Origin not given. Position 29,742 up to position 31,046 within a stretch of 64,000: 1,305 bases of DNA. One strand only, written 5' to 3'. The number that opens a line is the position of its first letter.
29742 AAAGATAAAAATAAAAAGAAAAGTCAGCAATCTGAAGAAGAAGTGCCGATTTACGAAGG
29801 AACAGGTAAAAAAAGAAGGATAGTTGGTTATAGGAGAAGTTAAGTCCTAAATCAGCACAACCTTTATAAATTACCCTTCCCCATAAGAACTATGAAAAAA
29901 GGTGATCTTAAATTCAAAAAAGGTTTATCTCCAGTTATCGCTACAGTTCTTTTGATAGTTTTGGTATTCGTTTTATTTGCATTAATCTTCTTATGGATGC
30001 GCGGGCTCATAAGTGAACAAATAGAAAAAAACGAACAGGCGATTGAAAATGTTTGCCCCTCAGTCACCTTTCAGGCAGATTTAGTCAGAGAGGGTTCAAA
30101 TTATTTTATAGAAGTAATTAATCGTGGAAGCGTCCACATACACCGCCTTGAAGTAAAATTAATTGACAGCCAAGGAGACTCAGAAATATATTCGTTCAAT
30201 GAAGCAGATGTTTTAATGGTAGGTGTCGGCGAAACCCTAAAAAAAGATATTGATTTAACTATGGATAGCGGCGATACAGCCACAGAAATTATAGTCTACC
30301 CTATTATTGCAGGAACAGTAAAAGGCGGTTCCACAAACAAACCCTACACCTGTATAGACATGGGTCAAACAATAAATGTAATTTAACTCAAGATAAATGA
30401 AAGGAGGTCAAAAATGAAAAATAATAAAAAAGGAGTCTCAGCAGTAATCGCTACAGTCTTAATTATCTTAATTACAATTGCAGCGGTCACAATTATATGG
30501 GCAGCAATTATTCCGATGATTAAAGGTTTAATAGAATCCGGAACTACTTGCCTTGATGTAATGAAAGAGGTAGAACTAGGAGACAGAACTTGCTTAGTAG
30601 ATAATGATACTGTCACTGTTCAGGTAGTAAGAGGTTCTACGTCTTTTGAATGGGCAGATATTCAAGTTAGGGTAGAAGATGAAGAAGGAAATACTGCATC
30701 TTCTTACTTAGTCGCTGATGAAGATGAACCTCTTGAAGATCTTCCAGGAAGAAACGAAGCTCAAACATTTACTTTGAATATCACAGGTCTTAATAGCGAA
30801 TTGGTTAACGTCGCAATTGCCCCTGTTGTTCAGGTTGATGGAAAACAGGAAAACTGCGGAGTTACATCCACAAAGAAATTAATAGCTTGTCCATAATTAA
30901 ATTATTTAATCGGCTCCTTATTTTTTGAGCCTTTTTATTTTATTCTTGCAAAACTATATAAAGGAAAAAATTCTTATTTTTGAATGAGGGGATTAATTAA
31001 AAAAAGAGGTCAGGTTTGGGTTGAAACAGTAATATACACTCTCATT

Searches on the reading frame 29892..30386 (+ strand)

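Call 3: search_protein_families(library=pfam, proteins=[window:29892-30386:+], max_evalue=1)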
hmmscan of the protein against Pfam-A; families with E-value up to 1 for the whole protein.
window:29892-30386:+ (164 aa): 3 families
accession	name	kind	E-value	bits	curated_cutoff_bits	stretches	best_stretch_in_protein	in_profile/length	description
PF07790.16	Pilin_N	-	0.00042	21.5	25.2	1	11-48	2-38/78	Archaeal Type IV pilin, N-terminal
PF13858.11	DUF4199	-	0.046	14.6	32.3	1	3-52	58-109/165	Protein of unknown function (DUF4199)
PF13800.11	Sigma_reg_N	-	0.19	12.5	26.3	1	7-52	8-47/91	Sigma factor regulator N-terminal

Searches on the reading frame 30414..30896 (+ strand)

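Call 3: search_protein_families(library=pfam, proteins=[window:30414-30896:+], max_evalue=1)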
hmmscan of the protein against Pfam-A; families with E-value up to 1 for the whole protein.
window:30414-30896:+ (160 aa): 1 family
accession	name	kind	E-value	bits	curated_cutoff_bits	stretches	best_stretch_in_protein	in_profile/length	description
PF13786.12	DUF4179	-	0.073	13.9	30.1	1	3-41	4-45/94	Domain of unknown function (DUF4179)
